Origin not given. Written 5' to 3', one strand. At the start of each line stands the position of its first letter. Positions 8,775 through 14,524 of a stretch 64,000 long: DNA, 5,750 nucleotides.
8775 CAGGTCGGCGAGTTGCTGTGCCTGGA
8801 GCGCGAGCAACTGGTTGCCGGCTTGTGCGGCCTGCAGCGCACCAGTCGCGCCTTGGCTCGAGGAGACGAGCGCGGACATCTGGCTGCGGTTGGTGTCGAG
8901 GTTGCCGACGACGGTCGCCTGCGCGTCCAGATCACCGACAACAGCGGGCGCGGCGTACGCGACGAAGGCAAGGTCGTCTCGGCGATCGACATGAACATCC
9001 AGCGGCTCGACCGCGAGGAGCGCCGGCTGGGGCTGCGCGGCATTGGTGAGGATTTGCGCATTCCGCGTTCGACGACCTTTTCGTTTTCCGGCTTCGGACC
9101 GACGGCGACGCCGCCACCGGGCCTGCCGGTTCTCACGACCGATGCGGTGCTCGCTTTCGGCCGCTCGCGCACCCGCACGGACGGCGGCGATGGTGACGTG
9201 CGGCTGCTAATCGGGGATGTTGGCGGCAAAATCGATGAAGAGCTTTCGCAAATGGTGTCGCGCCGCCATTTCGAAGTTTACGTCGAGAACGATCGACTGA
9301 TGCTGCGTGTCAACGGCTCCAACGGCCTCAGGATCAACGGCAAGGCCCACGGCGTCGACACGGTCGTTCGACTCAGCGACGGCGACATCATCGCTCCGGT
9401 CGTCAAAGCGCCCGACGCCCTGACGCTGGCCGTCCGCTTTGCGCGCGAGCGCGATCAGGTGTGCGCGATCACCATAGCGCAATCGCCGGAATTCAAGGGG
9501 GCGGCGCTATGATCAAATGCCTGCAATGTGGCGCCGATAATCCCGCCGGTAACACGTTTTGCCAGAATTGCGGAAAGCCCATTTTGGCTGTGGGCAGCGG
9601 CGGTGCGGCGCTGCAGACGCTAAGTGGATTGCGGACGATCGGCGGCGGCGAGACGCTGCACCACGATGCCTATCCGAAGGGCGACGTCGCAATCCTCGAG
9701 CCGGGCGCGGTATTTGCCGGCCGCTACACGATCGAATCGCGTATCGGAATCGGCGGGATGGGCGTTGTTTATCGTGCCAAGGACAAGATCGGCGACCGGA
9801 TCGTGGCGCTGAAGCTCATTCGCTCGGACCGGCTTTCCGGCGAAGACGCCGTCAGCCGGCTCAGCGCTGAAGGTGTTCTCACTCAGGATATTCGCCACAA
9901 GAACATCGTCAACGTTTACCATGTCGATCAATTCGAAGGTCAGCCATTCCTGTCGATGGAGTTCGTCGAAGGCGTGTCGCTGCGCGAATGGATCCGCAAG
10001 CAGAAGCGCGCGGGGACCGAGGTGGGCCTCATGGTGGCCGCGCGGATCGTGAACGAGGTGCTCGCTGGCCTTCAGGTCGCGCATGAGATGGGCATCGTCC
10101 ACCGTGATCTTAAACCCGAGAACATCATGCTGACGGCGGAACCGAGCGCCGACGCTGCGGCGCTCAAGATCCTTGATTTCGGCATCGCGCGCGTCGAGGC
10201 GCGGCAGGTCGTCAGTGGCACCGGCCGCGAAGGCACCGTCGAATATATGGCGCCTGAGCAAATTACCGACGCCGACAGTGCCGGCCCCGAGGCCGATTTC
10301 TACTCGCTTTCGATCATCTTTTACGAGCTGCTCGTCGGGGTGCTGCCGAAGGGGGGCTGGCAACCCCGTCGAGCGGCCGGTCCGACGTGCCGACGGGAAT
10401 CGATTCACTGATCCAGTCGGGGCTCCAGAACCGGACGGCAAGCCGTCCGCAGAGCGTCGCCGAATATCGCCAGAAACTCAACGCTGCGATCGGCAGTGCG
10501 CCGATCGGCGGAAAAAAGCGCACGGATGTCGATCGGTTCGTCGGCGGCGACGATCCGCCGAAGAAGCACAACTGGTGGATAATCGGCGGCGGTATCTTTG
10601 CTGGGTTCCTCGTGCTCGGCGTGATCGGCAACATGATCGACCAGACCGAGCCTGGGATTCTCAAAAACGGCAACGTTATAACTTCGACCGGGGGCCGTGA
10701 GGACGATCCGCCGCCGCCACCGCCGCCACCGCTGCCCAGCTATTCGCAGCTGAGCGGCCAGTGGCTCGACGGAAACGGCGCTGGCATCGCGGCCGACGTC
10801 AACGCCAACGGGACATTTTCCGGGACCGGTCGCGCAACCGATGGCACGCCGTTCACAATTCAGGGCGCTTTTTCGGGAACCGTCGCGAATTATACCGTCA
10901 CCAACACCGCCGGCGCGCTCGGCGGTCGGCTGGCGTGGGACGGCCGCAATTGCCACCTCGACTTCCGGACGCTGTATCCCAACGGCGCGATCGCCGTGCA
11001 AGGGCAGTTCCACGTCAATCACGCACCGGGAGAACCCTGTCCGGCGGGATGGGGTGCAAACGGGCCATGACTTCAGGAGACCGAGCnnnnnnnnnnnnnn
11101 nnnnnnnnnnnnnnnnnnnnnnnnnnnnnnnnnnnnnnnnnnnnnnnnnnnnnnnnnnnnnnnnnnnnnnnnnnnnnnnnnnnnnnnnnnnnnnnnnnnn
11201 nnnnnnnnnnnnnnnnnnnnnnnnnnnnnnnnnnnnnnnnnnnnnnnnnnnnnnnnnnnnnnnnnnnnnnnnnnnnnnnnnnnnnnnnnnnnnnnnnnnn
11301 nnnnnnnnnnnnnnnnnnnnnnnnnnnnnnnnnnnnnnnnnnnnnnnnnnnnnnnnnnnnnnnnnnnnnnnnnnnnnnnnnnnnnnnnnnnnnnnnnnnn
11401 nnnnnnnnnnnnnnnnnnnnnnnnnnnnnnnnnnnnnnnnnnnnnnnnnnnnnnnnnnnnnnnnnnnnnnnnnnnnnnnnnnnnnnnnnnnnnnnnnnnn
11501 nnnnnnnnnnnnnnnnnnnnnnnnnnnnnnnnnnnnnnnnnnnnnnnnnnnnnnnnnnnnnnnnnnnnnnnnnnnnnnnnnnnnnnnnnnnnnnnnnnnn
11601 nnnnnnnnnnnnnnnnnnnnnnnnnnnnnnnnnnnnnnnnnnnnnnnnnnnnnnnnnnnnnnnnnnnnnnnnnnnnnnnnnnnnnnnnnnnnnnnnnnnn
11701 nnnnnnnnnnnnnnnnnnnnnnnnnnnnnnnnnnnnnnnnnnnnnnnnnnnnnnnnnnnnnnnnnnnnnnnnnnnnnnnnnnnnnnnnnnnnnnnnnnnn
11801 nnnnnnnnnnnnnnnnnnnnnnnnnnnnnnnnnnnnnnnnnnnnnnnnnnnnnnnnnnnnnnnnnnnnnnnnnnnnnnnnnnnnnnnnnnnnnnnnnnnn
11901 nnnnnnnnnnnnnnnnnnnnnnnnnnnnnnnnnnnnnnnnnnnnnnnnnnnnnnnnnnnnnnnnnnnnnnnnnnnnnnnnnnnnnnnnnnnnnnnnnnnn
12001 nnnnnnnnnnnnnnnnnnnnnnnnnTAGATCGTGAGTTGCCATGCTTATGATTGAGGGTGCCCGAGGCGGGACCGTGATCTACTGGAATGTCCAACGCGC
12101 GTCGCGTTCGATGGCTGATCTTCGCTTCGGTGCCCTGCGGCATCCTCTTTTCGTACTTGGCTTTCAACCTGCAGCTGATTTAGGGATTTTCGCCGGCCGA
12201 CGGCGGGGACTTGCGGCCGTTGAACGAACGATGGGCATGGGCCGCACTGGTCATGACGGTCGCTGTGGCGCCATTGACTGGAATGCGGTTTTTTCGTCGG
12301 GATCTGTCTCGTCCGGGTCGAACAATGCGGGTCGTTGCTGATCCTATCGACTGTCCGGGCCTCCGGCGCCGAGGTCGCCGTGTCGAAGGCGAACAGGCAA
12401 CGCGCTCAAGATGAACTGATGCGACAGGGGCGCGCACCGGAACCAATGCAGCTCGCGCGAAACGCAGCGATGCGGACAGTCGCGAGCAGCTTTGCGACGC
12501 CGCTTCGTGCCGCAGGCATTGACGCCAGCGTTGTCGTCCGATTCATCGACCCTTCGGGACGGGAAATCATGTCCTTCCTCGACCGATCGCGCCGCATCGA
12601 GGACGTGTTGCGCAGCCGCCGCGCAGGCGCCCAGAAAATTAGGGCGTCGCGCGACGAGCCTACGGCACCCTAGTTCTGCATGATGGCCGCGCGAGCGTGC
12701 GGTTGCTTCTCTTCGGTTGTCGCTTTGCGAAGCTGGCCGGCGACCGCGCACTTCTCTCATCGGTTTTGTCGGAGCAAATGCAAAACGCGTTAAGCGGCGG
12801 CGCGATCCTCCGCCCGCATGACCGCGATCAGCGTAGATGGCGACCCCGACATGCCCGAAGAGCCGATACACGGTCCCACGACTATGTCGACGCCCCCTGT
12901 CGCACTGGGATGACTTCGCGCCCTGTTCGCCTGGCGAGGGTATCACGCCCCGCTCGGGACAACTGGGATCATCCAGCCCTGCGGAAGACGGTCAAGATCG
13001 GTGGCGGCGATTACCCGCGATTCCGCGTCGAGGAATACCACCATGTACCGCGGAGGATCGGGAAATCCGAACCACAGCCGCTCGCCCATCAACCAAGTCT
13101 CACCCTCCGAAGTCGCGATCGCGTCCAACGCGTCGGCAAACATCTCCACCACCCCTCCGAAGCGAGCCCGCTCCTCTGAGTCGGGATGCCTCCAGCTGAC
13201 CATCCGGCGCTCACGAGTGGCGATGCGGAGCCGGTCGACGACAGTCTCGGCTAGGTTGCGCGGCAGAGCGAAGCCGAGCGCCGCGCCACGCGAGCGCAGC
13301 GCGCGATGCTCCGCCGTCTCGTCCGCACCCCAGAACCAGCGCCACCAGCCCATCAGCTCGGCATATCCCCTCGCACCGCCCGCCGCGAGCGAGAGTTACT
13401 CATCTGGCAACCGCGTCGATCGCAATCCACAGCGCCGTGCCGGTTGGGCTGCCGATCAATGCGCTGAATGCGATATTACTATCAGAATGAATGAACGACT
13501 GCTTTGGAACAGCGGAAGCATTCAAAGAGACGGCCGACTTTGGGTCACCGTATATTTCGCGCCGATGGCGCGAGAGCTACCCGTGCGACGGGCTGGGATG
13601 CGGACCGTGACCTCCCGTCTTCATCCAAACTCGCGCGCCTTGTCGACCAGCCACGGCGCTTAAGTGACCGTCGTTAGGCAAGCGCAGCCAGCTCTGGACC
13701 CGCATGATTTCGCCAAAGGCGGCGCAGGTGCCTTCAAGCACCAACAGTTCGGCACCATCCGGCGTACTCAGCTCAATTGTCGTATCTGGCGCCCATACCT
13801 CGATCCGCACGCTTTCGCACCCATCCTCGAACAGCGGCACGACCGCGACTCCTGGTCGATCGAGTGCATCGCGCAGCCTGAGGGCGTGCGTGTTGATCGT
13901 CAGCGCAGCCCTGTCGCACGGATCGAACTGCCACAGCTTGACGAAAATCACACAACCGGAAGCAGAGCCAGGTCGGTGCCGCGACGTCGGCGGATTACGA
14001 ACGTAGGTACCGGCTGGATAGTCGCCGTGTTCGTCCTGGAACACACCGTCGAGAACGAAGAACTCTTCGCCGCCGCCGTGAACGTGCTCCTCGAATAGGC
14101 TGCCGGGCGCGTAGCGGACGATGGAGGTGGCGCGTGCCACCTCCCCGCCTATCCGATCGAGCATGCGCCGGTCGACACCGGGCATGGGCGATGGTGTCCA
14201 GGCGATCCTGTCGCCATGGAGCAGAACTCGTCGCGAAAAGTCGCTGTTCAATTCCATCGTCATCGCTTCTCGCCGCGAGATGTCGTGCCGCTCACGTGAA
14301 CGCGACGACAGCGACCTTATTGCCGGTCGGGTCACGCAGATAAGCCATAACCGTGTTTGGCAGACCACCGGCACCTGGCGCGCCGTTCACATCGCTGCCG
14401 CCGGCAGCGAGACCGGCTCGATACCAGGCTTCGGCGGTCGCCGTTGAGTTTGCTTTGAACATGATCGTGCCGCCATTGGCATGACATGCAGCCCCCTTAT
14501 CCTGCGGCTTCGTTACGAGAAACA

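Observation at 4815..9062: Degraded Trb-type conjugative T4SS: trbJ fragment, trbK-alt, frameshifted trbL, in-frame trbL-tail/trbG fusion without trbF, trbI, DUF2274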

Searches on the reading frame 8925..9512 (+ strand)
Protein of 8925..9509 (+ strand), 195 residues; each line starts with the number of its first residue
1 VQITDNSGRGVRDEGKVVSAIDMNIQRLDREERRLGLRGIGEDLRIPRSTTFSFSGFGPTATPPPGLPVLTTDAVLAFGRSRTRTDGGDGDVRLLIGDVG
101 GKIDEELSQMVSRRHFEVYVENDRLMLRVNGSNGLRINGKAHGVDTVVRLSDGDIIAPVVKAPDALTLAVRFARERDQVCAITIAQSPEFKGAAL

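Call 49: search_protein_families(library=padloc, proteins=[window:8991-9512:+], max_evalue=0.001)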
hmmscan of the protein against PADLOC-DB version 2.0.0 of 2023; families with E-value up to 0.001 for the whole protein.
window:8991-9512:+ (173 aa): 0 families

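Call 51: find_homologous_proteins(query=window:8925-9509:+, max_evalue=0.00001)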
Query window:8925-9509:+ (195 aa): 5 proteins with E <= 0.00001 among 532 candidates.
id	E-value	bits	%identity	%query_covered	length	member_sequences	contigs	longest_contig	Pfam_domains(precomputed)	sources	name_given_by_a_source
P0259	3.3e-120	417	100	100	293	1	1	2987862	PF00498.32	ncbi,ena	-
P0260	3.3e-85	302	81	88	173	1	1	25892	PF00498.32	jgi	jgi:hypothetical protein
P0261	2.1e-61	225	60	91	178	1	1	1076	PF00498.32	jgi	jgi:pSer/pThr/pTyr-binding forkhead associated (FHA) protein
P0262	1.4e-42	163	49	91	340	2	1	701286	PF00498.32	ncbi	ncbi:MAG: FHA domain-containing protein [Hyphomonas sp.]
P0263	1.8e-42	163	49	87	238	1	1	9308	PF00498.32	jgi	jgi:hypothetical protein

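Call 52: find_encoding_contigs(protein=P0260, flank=10000, max_places=3)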
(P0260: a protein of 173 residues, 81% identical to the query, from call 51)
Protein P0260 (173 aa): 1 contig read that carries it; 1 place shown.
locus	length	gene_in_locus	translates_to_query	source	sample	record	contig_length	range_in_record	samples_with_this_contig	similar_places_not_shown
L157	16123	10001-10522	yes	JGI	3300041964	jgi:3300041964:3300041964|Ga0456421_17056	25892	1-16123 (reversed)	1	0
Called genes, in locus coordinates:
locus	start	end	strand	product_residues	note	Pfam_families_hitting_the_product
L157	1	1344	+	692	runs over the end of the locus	PF01464:SLT, PF27553:SLT_superhelical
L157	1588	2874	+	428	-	PF01134:GIDA (faint), PF01266:DAO (faint), PF07992:Pyr_redox_2, PF13450:NAD_binding_8 (faint), PF13738:Pyr_redox_3 (weak), PF00070:Pyr_redox, PF14759:Reductase_C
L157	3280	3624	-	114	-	-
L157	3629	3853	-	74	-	-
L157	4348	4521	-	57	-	-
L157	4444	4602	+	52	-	-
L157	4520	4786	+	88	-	-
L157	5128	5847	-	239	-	-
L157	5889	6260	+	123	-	-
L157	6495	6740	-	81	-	-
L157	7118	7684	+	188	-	-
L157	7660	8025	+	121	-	-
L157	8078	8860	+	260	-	-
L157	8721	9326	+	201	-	PF13248:Zn_ribbon_3 (weak), PF13240:Zn_Ribbon_1 (weak)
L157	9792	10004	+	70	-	-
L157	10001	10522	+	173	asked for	PF00498:FHA (weak)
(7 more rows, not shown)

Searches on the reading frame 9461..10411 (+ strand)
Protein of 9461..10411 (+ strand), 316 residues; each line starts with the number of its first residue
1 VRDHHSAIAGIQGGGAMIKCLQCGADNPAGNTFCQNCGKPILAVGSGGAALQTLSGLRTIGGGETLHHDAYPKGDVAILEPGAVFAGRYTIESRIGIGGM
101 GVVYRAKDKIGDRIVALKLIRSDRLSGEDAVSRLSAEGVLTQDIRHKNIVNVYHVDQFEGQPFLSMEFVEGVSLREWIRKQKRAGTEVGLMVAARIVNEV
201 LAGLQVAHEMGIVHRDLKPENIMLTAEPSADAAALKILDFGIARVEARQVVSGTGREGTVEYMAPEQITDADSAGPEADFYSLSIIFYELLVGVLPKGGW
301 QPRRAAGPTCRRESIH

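Call 3: search_protein_families(library=pfam, proteins=[window:9461-10411:+], max_evalue=0.01)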
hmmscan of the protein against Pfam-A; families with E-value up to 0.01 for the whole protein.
window:9461-10411:+ (316 aa): 10 families
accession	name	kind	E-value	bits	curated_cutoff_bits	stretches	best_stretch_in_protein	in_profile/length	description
PF00069.31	Pkinase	-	6.9e-44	150.7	31.7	1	89-296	1-196/263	Protein kinase domain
PF07714.23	PK_Tyr_Ser-Thr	-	2.3e-24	86.5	23.1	1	91-301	3-209/258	Protein tyrosine and serine/threonine kinase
PF13240.11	Zn_Ribbon_1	-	4.6e-06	26.7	25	1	19-40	1-22/23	zinc-ribbon domain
PF17667.7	Pkinase_fungal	-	5.6e-06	25.8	24.1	1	200-271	295-368/387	Fungal protein kinase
PF03109.22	ABC1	-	2.1e-05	24.3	22.9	1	143-245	123-216/244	ABC1 atypical kinase-like domain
PF12773.13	DZR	-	7.4e-05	23.3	27.3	1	20-40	1-21/45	Double zinc ribbon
PF24463.1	DUF7577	-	0.0001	22.3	28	1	19-40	4-25/27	Domain of unknown function (DUF7577)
PF01636.29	APH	-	0.00011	22.5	23.2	0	198-227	156-184/239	Phosphotransferase enzyme family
PF13248.11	Zn_ribbon_3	-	0.00092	19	27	1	16-41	1-26/26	zinc-ribbon domain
PF06293.20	Kdo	-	0.0022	17.9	21.3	1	150-243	80-169/207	Lipopolysaccharide kinase (Kdo/WaaP) family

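Call 4: search_protein_families(library=ncbifam, proteins=[window:9461-10411:+], max_evalue=0.01)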
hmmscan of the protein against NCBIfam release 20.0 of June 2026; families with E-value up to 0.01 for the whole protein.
window:9461-10411:+ (316 aa): 22 families
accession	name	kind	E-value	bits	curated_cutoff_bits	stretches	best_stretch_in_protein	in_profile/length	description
NF033483.0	PknB_PASTA_kin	equivalog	7.5e-62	210.1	450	1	82-299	2-210/563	Stk1 family PASTA domain-containing Ser/Thr kinase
NF047741.1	antiphage_MADS6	equivalog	5.4e-45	154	460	2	192-301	300-407/612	methylation-associated defense system protein kinase MAD6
NF052427.1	StpK7MSMEG_1200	equivalog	1.7e-35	122.6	900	1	86-296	6-208/601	serine/threonine protein kinase StpK7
NF038150.1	lanthi_synth_IV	equivalog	8.1e-29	100.5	650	1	83-298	185-397/851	class IV lanthionine synthetase LanL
TIGR03903.1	TOMM_kin_cyc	equivalog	8.9e-28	96.7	705.75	1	114-293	5-185/1267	TOMM system kinase/cyclase fusion protein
NF009651.0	PRK13184.1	equivalog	2.2e-26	92.1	839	1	87-292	2-226/932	serine/threonine-protein kinase PknD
NF033442.0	BREX_PglW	equivalog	2.9e-21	75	990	1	80-297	505-710/1391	BREX system serine/threonine kinase PglW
NF038151.1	lanthi_synth_III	equivalog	3e-18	65.6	575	1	87-295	220-427/833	class III lanthionine synthetase LanKC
NF053615.1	SerThrKinAfsKStmc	equivalog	2e-17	63.2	1300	1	87-286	13-202/809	protein serine/threonine kinase AfsK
NF043056.1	T4SS_LegK1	equivalog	1.5e-13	50.2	550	1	152-287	144-280/516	Dot/Icm T4SS effector kinase LegK1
NF058632.1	SerThrKinPrkT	equivalog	1.9e-11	43.6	280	1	87-248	21-170/322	serine/threonine protein kinase PrkT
TIGR03724.2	arch_bud32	equivalog_domain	5.9e-08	32.4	125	1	130-247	36-135/193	KEOPS complex kinase/ATPase Bud32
NF041408.1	XopAU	subfamily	2.1e-07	30.9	450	1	148-284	279-408/498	XopAU family type III secretion system effector serine/threonine kinase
NF007174.0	PRK09605.1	equivalog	6.8e-07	28.1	447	1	118-247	367-477/535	bifunctional N(6)-L-threonylcarbamoyladenine synthase/serine/threonine protein kinase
NF011463.0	PRK14879.1-4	equivalog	5.1e-05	22.8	188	1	161-248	92-165/237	Kae1-associated kinase Bud32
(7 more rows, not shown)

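Call 49: search_protein_families(library=padloc, proteins=[window:9461-10411:+], max_evalue=0.001)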
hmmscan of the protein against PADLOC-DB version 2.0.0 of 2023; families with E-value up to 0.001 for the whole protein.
window:9461-10411:+ (316 aa): 35 families (the best 25 are shown)
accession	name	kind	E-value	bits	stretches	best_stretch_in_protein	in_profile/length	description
PDLC04042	PD-T4-6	-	3.1e-60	202.3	1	83-302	5-217/292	-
PDLC04053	PD-T4-6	-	5e-57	191.7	1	86-296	8-210/311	-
PDLC04060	PD-T4-6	-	3.3e-54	182.6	1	82-296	3-208/486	-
PDLC04138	mad6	-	5.7e-54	182.1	1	85-301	49-260/659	mads_6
PDLC04043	PD-T4-6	-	7.8e-54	181.4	1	84-296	12-216/452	-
PDLC04061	PD-T4-6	-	2e-52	177.4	1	82-296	11-222/510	-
PDLC04057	PD-T4-6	-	7.9e-52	174.7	1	82-296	3-209/443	-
PDLC04048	PD-T4-6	-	1.1e-51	174.4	1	82-298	5-213/354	-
PDLC04047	PD-T4-6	-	9.2e-50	167.6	1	82-299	5-214/327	-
PDLC04054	PD-T4-6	-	7.7e-47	158.4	1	80-296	4-212/347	-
PDLC04041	PD-T4-6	-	1.5e-44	150.9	1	78-296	20-233/443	-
PDLC01088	C3a189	-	1.7e-44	150.6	1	95-296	5-207/840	kinase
PDLC04039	PD-T4-6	-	4.3e-42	142.7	1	82-296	10-214/458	-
PDLC04055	PD-T4-6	-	3.7e-41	139.4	1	84-296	67-273/496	-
PDLC04052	PD-T4-6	-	7.7e-39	132.2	1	83-299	5-218/496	-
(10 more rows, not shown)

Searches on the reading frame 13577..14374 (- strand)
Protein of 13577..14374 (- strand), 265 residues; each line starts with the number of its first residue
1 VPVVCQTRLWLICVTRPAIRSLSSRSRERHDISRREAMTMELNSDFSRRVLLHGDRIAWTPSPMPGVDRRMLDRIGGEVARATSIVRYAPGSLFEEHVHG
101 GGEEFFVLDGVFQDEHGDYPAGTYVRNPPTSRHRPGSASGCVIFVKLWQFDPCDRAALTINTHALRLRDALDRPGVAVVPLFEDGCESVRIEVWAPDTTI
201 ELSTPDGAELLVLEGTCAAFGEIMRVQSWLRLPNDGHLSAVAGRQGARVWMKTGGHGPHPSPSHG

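Call 33: search_protein_families(library=pfam, proteins=[window:13577-14374:-], max_evalue=0.01)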
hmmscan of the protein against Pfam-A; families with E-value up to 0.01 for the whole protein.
window:13577-14374:- (265 aa): 2 families
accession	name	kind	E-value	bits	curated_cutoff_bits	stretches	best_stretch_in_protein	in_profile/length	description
PF12973.13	Cupin_7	-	2.6e-36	124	27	1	48-150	2-104/105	ChrR Cupin-like domain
PF07883.17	Cupin_2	-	0.00048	20.2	27.2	1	85-139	2-60/70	Cupin domain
